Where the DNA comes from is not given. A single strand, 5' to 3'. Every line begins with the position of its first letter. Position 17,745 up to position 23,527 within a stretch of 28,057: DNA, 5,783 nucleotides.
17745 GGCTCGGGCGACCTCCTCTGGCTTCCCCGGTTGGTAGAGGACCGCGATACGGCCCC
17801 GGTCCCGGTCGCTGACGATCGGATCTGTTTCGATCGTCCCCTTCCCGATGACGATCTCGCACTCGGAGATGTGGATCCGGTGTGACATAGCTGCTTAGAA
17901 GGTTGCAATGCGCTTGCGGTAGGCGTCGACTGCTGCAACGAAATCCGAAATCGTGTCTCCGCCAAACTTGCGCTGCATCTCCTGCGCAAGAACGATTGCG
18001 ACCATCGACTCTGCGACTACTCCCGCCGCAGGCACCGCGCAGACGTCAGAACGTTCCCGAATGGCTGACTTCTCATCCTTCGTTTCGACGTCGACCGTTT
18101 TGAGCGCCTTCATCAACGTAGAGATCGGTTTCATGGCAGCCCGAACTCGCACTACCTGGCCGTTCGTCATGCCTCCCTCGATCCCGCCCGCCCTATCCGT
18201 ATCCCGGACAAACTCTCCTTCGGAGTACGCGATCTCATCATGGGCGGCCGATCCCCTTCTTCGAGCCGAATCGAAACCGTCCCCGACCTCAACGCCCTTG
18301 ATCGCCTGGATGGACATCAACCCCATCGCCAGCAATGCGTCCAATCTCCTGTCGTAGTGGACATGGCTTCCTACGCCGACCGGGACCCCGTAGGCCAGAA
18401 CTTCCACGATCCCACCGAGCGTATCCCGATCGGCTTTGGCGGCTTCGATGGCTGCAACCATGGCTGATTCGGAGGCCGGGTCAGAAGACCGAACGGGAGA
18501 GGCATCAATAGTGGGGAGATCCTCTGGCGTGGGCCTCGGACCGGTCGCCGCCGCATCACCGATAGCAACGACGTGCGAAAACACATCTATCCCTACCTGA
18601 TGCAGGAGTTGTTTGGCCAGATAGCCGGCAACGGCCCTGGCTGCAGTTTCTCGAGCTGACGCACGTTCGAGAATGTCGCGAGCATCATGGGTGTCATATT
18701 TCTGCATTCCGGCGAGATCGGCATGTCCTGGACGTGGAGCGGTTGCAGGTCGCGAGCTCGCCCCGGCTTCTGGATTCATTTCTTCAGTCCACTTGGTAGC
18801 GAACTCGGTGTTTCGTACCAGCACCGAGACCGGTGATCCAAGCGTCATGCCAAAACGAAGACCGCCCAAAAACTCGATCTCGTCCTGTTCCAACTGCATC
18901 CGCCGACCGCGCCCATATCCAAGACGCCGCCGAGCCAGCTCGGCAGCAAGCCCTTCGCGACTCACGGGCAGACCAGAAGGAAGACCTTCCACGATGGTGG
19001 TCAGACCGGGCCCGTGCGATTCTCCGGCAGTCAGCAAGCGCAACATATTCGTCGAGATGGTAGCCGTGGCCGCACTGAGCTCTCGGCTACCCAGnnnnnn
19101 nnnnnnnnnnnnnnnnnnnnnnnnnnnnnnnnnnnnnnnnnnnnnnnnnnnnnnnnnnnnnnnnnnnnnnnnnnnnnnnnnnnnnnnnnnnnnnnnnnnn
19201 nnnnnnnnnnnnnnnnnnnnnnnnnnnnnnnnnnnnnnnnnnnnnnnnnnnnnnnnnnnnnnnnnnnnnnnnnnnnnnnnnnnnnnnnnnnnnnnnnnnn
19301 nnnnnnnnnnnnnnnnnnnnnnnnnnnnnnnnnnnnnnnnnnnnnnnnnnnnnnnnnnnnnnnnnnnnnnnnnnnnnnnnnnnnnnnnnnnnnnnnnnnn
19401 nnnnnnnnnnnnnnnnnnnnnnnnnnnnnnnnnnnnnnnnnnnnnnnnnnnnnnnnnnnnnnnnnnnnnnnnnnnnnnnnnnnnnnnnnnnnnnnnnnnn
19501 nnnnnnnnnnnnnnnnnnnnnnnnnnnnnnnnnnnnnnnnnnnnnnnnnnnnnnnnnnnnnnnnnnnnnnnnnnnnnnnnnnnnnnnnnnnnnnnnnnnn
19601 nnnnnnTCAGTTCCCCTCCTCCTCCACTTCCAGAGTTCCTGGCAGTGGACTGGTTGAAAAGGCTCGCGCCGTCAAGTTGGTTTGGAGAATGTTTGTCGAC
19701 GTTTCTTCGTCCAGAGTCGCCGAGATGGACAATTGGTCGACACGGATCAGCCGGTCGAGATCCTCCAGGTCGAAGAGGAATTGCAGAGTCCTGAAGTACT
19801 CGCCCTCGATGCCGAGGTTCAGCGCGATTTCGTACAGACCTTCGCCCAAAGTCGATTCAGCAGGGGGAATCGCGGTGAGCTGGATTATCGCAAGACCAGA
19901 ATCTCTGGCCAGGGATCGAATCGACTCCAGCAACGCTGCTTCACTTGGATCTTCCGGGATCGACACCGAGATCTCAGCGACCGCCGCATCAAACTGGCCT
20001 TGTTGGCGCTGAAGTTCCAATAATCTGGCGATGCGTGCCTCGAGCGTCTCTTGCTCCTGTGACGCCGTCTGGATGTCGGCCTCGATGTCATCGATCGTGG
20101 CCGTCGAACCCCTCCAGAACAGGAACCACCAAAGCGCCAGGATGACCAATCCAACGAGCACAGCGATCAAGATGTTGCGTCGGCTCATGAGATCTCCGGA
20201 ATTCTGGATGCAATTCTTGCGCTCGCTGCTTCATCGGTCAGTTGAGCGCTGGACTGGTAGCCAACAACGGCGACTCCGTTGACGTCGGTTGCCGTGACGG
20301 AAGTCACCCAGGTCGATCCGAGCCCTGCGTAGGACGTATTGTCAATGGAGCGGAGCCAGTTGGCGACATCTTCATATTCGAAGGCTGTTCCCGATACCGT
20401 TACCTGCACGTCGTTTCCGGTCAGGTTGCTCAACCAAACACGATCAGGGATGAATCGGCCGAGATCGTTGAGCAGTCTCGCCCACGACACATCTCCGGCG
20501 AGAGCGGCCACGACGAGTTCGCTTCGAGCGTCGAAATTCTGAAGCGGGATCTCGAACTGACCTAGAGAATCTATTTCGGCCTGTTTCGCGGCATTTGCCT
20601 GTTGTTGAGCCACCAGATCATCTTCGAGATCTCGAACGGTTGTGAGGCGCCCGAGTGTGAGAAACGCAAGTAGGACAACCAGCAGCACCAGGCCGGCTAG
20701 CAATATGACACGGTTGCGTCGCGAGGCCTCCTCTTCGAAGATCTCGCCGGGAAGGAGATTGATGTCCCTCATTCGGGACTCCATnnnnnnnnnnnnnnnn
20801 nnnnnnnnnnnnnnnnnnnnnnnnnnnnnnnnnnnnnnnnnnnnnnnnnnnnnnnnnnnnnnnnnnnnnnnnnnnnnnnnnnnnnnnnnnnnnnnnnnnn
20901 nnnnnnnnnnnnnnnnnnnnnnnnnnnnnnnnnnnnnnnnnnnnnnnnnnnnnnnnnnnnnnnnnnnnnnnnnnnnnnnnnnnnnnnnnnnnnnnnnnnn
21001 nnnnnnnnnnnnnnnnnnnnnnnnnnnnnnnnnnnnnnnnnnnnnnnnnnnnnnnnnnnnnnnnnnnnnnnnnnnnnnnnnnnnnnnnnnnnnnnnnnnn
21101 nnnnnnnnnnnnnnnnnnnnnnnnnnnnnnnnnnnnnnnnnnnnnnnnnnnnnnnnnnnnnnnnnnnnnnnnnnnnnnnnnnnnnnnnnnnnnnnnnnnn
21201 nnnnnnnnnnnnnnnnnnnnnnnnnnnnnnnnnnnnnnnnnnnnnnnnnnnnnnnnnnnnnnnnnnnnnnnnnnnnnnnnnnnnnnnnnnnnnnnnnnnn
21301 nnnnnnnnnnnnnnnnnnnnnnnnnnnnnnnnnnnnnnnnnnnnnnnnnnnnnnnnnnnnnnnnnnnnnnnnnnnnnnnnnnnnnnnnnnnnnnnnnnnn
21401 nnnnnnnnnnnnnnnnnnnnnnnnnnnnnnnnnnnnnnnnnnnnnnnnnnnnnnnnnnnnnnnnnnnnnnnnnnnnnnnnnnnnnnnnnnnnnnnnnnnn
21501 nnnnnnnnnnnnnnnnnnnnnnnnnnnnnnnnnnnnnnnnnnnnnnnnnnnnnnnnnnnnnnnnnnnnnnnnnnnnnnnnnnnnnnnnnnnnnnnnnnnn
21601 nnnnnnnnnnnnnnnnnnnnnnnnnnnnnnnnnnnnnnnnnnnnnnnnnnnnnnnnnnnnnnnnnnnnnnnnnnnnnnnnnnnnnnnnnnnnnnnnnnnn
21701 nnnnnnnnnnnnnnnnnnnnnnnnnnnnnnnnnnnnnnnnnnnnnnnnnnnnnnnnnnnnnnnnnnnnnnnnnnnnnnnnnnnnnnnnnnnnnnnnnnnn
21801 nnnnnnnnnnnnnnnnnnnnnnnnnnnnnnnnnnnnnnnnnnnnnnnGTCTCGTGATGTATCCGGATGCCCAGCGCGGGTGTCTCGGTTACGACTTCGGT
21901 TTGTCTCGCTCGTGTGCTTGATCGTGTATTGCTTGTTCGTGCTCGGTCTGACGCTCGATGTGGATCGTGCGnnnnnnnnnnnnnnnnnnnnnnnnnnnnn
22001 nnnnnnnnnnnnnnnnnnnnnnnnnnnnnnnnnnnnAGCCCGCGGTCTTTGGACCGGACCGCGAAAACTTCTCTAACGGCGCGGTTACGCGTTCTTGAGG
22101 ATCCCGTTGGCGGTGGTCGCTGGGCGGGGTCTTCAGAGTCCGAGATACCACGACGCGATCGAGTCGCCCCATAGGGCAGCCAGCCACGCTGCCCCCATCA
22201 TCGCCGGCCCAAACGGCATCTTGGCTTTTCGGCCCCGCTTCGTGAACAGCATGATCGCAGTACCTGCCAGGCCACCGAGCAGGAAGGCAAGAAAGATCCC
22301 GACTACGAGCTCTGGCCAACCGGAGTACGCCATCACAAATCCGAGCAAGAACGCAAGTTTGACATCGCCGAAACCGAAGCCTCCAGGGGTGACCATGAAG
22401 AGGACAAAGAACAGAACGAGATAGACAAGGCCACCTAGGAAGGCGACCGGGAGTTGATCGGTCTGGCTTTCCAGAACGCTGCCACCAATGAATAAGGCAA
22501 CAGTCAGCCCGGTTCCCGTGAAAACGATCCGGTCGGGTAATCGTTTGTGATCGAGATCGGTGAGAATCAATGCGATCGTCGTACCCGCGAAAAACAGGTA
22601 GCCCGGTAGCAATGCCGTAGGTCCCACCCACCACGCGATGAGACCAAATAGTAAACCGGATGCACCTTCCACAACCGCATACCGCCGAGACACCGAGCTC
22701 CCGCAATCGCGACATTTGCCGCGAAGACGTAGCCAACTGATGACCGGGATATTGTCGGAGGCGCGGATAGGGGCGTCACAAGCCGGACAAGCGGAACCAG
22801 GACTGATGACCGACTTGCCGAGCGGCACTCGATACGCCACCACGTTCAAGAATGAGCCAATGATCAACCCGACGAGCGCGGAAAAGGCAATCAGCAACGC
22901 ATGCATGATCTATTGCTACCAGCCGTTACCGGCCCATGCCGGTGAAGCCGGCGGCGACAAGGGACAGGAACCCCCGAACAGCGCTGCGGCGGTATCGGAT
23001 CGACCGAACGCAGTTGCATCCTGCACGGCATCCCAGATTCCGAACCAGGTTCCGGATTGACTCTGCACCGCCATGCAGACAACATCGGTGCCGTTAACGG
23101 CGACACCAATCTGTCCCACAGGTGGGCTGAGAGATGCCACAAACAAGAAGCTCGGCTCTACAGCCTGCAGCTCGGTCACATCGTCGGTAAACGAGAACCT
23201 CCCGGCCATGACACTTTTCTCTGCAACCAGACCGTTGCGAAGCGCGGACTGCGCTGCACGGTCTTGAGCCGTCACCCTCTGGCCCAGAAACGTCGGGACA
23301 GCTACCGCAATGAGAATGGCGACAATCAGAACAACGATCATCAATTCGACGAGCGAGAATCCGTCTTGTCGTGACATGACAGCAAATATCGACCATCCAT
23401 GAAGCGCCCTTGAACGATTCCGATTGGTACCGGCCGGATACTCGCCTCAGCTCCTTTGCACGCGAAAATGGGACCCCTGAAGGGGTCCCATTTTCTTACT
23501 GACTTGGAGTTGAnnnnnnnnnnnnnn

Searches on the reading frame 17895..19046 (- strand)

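Call 52: search_protein_families(library=pfam, proteins=[window:17895-19046:-], max_evalue=0.01)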
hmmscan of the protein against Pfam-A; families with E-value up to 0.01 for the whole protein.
window:17895-19046:- (383 aa): 1 family
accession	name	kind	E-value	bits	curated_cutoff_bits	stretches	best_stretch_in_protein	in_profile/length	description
PF01264.26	Chorismate_synt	-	1.1e-113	379.7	27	1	2-357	1-326/327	Chorismate synthase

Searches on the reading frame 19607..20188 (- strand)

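Call 52: search_protein_families(library=pfam, proteins=[window:19607-20188:-], max_evalue=0.01)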
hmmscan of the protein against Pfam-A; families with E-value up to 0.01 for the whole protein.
window:19607-20188:- (193 aa): 4 families
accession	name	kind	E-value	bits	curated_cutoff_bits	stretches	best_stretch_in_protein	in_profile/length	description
PF04350.18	PilO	-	6e-13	49.6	22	1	34-177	3-141/145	Pilus assembly protein, PilO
PF10741.14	T2SSM_b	-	7.4e-07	29.5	21.7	1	84-177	17-110/111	Type II secretion system (T2SS), protein M subtype b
PF04612.17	T2SSM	-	7e-05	23.5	27.8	1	3-77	14-87/160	Type II secretion system (T2SS), protein M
PF13567.11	DUF4131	-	0.0001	22.5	31.6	1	5-87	28-107/165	Domain of unknown function (DUF4131)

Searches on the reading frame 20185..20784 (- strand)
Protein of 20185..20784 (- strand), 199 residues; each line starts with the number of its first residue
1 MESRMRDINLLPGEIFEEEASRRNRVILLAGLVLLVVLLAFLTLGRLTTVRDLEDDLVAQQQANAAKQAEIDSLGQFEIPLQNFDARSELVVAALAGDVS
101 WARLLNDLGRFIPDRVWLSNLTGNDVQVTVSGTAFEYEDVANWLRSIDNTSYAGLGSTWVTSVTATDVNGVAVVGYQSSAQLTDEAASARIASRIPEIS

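Call 52: search_protein_families(library=pfam, proteins=[window:20185-20784:-], max_evalue=0.01)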
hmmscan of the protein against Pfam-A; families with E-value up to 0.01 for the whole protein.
window:20185-20784:- (199 aa): 2 families
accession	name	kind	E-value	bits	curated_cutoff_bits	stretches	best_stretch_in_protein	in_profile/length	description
PF05137.18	PilN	-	5.2e-11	42.9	22.8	1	103-181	1-77/78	Fimbrial assembly protein (PilN)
PF20187.3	DUF6550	-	0.0073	17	27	0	22-86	7-72/190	Family of unknown function (DUF6550)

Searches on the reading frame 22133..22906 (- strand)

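Call 52: search_protein_families(library=pfam, proteins=[window:22133-22906:-], max_evalue=0.01)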
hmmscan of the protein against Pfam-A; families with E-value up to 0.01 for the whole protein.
window:22133-22906:- (257 aa): 4 families
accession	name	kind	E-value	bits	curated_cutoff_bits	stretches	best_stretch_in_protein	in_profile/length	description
PF06750.18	A24_N_bact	-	4.4e-32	110.4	23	1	11-93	1-83/84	Bacterial Peptidase A24 N-terminal domain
PF01478.23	Peptidase_A24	-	9.9e-13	48.9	26.5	1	104-214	1-102/104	Type IV leader peptidase family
PF25207.1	DUF7837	-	0.0061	17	27.8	0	62-80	5-23/47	Domain of unknown function (DUF7837)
PF24458.1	DUF7573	-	0.0065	16.8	30.2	0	62-77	11-26/39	Domain of unknown function (DUF7573)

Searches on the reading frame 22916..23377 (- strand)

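Call 52: search_protein_families(library=pfam, proteins=[window:22916-23377:-], max_evalue=0.01)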
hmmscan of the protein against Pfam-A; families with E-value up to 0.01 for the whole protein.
window:22916-23377:- (153 aa): 1 family
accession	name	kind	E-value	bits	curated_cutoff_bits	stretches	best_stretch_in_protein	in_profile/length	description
PF07963.17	N_methyl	-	2.2e-08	33.7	21.2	1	1-26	1-26/27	Prokaryotic N-terminal methylation motif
